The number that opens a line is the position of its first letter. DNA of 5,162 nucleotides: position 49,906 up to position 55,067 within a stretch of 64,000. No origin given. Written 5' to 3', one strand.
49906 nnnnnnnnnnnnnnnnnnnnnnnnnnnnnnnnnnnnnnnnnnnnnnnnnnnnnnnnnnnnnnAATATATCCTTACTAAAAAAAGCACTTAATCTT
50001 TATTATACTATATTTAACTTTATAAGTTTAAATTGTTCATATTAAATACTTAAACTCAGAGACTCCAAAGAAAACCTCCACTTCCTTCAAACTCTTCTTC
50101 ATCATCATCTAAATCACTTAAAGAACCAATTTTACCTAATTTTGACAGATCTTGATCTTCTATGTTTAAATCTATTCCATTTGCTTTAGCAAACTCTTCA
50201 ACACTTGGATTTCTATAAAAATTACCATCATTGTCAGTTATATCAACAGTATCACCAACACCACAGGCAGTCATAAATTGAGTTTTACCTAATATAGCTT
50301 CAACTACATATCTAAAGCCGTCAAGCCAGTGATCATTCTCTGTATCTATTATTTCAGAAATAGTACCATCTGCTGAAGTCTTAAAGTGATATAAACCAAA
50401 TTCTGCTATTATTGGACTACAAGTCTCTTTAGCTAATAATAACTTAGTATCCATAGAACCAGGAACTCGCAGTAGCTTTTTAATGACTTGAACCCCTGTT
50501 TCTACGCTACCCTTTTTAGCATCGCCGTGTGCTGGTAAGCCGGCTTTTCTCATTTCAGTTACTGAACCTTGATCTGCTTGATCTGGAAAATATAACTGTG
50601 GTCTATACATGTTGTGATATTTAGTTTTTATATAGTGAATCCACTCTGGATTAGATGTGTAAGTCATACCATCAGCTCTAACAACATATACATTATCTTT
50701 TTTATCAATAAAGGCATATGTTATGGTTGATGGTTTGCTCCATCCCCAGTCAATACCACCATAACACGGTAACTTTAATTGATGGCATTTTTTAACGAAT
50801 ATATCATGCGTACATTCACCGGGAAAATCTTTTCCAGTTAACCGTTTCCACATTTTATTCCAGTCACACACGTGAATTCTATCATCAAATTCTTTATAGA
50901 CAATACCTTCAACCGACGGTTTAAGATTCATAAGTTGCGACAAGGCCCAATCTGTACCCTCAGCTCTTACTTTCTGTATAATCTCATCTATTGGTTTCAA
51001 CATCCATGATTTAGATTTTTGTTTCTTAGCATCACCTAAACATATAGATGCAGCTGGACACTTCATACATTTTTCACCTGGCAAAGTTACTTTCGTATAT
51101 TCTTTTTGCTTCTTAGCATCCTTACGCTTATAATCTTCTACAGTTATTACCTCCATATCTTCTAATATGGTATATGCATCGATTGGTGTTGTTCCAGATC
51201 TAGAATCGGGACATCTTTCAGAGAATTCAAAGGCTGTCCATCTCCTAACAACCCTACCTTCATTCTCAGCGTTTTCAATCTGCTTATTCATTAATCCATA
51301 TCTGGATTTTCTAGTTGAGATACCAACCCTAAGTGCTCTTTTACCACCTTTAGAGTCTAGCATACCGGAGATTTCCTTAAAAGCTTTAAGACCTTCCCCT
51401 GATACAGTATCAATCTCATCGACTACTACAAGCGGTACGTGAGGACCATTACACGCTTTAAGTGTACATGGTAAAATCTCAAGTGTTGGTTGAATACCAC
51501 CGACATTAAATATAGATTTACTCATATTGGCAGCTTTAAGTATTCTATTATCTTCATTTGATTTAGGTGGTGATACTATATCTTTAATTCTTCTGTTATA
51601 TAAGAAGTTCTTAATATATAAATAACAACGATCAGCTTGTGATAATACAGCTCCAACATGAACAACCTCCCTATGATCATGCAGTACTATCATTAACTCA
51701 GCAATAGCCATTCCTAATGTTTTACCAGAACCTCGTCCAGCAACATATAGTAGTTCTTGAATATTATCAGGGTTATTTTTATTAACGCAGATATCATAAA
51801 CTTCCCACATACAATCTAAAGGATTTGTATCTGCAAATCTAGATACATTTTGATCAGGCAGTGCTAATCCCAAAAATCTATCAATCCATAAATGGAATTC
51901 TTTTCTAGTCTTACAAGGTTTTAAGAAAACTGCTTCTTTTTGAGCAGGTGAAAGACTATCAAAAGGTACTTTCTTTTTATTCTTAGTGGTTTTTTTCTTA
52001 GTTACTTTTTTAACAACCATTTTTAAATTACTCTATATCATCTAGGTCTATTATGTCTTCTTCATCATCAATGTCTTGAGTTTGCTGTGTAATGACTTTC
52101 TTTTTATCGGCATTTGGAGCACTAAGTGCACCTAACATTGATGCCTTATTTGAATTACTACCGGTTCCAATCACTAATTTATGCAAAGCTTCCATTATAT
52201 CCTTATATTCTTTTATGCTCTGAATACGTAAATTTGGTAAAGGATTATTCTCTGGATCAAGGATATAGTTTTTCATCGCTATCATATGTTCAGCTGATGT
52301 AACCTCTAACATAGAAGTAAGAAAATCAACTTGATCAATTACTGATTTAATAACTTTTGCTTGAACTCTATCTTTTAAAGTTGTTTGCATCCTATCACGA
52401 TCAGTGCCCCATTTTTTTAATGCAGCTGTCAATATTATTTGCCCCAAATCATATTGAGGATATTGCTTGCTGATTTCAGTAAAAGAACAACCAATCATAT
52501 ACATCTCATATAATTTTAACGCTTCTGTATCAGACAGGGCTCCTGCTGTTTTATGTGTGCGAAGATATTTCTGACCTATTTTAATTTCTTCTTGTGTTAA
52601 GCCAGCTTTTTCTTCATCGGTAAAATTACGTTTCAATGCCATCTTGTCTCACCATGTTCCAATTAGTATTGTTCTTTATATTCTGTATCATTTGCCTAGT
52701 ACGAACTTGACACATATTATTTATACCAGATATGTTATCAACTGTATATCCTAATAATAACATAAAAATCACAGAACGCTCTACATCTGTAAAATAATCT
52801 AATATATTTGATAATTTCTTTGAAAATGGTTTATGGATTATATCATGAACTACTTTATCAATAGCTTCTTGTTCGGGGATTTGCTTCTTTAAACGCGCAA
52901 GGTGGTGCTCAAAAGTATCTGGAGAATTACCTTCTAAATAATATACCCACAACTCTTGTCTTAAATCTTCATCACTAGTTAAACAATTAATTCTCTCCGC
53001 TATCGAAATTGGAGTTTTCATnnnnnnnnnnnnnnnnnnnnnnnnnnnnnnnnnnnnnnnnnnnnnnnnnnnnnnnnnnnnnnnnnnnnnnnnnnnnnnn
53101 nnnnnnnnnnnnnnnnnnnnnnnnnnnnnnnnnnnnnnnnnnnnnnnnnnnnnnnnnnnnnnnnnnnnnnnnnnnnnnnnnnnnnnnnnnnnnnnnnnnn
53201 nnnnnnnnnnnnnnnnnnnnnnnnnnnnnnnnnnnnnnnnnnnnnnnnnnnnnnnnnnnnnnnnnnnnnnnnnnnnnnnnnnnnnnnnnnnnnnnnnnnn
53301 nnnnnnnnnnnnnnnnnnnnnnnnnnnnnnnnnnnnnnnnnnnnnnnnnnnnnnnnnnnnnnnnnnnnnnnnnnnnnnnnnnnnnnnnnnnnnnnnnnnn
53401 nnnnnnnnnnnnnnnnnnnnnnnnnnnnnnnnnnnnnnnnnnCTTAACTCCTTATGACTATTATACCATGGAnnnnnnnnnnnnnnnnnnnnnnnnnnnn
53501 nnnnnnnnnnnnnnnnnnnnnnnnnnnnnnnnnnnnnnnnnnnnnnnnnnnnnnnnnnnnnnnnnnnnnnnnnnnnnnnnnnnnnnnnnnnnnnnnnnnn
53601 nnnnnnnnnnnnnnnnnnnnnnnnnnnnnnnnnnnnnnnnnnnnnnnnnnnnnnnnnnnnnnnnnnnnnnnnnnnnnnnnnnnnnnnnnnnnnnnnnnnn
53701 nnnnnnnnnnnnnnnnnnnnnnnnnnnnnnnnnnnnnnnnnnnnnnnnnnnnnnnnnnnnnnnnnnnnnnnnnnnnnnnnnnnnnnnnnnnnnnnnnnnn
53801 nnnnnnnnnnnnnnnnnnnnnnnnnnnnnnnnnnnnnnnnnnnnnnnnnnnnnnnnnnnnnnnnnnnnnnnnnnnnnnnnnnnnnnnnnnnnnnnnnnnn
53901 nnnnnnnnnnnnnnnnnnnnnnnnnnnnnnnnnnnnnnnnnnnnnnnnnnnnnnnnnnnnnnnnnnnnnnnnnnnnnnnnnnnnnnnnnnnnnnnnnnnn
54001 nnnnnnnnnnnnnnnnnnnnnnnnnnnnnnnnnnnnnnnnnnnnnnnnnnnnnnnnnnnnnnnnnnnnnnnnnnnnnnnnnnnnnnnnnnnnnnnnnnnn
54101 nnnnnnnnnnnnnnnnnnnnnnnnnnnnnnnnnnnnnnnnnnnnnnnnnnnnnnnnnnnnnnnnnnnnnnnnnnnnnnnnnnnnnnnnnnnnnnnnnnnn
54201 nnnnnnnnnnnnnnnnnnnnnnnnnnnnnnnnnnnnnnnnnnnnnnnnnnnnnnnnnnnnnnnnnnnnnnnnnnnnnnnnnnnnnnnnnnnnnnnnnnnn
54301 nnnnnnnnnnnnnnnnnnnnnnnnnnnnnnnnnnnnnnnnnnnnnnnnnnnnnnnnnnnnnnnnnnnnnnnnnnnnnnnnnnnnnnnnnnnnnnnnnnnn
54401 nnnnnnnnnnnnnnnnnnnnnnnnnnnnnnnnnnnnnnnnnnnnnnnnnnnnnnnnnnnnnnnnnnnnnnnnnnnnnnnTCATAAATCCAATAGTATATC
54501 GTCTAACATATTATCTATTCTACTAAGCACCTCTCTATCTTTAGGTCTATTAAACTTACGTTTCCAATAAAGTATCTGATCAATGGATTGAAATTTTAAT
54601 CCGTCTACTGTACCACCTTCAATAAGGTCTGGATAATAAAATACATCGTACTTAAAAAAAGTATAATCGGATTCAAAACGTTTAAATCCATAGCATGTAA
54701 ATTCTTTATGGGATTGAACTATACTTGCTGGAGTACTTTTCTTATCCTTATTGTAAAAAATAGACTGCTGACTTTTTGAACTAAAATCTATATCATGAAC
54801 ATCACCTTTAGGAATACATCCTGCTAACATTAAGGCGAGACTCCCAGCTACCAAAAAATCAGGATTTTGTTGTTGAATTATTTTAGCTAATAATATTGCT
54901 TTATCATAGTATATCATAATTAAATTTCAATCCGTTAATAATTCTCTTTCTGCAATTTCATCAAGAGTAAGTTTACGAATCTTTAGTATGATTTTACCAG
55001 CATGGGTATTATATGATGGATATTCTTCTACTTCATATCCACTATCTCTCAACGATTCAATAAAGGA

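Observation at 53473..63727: Mosaic replisome: PolC-type (DnaQ-PolIII-alpha) polymerase embedded in a T4-like recombination/replication gene set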

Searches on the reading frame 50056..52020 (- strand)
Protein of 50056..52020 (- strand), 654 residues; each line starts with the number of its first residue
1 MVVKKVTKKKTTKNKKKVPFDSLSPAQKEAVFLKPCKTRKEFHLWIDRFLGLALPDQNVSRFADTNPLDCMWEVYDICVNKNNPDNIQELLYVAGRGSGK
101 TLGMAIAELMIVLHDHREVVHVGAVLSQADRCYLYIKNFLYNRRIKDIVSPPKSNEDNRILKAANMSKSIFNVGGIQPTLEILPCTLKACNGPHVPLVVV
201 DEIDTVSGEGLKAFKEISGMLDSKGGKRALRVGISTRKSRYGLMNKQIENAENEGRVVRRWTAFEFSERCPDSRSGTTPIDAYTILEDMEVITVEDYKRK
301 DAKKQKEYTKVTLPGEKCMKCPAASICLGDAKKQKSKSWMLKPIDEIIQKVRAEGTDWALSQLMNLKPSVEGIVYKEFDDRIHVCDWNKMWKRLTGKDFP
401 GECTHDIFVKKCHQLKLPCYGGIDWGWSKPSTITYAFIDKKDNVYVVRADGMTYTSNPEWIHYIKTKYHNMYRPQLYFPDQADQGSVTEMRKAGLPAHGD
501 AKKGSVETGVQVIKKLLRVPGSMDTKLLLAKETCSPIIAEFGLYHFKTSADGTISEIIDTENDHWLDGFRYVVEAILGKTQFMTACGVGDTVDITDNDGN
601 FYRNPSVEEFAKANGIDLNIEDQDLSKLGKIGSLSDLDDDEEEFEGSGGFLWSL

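Call 8: search_protein_families(library=phrogs, proteins=[window:50056-52020:-], max_evalue=0.001)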
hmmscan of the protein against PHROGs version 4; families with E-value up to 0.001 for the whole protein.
window:50056-52020:- (654 aa): 4 families
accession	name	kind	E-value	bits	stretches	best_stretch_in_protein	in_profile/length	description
phrog_5653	-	head and packaging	3.5e-22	80.1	1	417-581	30-185/199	terminase large subunit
phrog_2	-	head and packaging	2.8e-15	57.1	1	86-583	276-597/807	terminase large subunit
phrog_6672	-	head and packaging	9.7e-12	45.6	1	457-581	20-134/145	terminase large subunit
phrog_10250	-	head and packaging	4.9e-07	30.7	1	410-577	37-216/228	terminase large subunit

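Call 21: search_dna_similar(query=window:50056-52020:-, collection=phages, mode=protein, max_rows=15)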
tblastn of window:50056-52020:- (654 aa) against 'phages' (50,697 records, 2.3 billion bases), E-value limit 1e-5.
Records with a match: 8; places in all: 8; records where one place covers at least 80% of the query: 1.
Best place of each record, by identity: <60% 8.
By first word of the organism name: Staphylococcus 3; Marinitoga 2; Myxococcus 1; Dulem 1; Leptospira 1.
By host as written in the record: methicillin-resistant Staphylococcus aureus spa type t223 2; Myxococcus sp. 1; Lemur catta 1; methicillin-resistant Staphylococcus aureus spa type t127 1; frog 1; Marinitoga camini 1155 1; Marinitoga camini 1197 1.
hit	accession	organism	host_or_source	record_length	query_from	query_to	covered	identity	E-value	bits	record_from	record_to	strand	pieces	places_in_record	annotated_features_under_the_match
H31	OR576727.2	Myxococcus phage Mx1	Myxococcus sp.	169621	26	578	85%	24.8%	8e-44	175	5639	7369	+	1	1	terminase large subunit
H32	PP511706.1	Dulem virus 30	Lemur catta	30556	369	573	31%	28.4%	1e-6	58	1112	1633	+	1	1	terminase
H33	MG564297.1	Staphylococcus phage UPMK_2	methicillin-resistant Staphylococcus ...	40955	369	573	31%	26.6%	2e-6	57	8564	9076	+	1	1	terminase large subunit | portal protein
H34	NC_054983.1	Staphylococcus phage UPMK_2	methicillin-resistant Staphylococcus ...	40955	369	573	31%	26.6%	2e-6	57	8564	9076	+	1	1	terminase large subunit | portal protein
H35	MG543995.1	Staphylococcus phage UPMK_1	methicillin-resistant Staphylococcus ...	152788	369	573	31%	26.6%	2e-6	57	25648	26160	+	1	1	terminase | portal protein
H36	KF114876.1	Leptospira phage vB_LalZ_80412-LE1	frog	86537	419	579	25%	29.3%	8e-6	56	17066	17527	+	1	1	phage terminase large subunit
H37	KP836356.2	Marinitoga camini virus 2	Marinitoga camini 1155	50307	421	574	24%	27.4%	9e-6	55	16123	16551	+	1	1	terminase large subunit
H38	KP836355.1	Marinitoga camini virus 1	Marinitoga camini 1197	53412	422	574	23%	27.6%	9e-6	55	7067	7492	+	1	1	terminase large subunit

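Call 55: search_protein_families(library=pfam, proteins=[window:50056-52020:-], max_evalue=0.1)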
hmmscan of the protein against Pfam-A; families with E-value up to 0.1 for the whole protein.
window:50056-52020:- (654 aa): 2 families
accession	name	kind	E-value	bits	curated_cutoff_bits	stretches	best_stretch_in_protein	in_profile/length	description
PF13751.12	DDE_Tnp_1_6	-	0.027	15.2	25.1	1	299-373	14-87/125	Transposase DDE domain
PF00270.35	DEAD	-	0.062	13.5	26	0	90-221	17-145/167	DEAD/DEAH box helicase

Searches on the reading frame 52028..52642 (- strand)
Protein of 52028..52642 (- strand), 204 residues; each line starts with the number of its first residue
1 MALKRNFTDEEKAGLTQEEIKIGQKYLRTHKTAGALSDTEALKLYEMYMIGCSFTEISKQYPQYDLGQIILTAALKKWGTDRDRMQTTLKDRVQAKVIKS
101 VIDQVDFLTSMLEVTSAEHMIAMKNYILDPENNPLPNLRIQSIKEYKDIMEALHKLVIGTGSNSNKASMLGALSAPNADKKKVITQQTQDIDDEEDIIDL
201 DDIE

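Call 8: search_protein_families(library=phrogs, proteins=[window:52028-52642:-], max_evalue=0.001)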
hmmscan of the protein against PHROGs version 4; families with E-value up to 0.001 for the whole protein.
window:52028-52642:- (204 aa): 0 families

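Call 26: search_protein_families(library=pfam, proteins=[window:52028-52642:-], max_evalue=1)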
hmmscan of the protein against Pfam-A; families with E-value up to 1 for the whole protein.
window:52028-52642:- (204 aa): 1 family
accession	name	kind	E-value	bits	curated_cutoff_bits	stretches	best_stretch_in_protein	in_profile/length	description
PF11427.14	HTH_Tnp_Tc3_1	-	0.19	12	21.1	1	35-60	4-29/50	Tc3 transposase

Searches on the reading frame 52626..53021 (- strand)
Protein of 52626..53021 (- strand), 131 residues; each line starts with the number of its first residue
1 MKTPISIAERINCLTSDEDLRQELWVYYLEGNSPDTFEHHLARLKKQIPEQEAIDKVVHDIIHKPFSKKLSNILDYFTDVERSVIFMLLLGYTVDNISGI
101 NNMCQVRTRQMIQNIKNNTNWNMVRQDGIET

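Call 8: search_protein_families(library=phrogs, proteins=[window:52626-53021:-], max_evalue=0.001)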
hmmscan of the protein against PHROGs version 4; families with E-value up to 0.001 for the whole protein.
window:52626-53021:- (131 aa): 0 families

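Call 26: search_protein_families(library=pfam, proteins=[window:52626-53021:-], max_evalue=1)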
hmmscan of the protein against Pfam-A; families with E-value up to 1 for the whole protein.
window:52626-53021:- (131 aa): 4 families
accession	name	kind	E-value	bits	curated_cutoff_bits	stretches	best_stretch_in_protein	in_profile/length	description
PF12091.13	DUF3567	-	0.027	15.1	25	1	28-59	45-76/89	Protein of unknown function (DUF3567)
PF25684.1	Mycobacteriophage_Gp53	-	0.029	14.4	27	1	16-46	22-49/200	Mycobacteriophage Gene 53 protein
PF24305.1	P8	-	0.092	13.1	27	1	16-40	19-43/66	Probiotic-derived P8 protein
PF18192.6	DNTTIP1_dimer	-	0.25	12.2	26.1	0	110-130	32-52/69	DNTTIP1 dimerisation domain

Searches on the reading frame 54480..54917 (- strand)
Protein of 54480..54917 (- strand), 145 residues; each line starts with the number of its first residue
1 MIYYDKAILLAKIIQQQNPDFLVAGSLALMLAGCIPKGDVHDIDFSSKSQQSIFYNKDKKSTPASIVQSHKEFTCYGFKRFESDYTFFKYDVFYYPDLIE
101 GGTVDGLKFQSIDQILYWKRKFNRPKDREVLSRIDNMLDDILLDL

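Call 4: search_protein_families(library=pfam, proteins=[window:54480-54917:-], max_evalue=0.01)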
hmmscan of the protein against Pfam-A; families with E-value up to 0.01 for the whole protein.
window:54480-54917:- (145 aa): 0 families

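Call 5: search_protein_families(library=phrogs, proteins=[window:54480-54917:-], max_evalue=0.001)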
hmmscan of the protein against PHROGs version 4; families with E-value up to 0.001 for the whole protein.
window:54480-54917:- (145 aa): 0 families

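Call 26: search_protein_families(library=pfam, proteins=[window:54480-54917:-], max_evalue=1)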
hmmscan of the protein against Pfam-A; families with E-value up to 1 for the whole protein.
window:54480-54917:- (145 aa): 1 family
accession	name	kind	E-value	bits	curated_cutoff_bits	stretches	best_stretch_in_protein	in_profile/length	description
PF19502.5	DUF6036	-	0.064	13.5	23.6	1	15-50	16-50/164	Nucleotidyltransferase of unknown function (DUF6036)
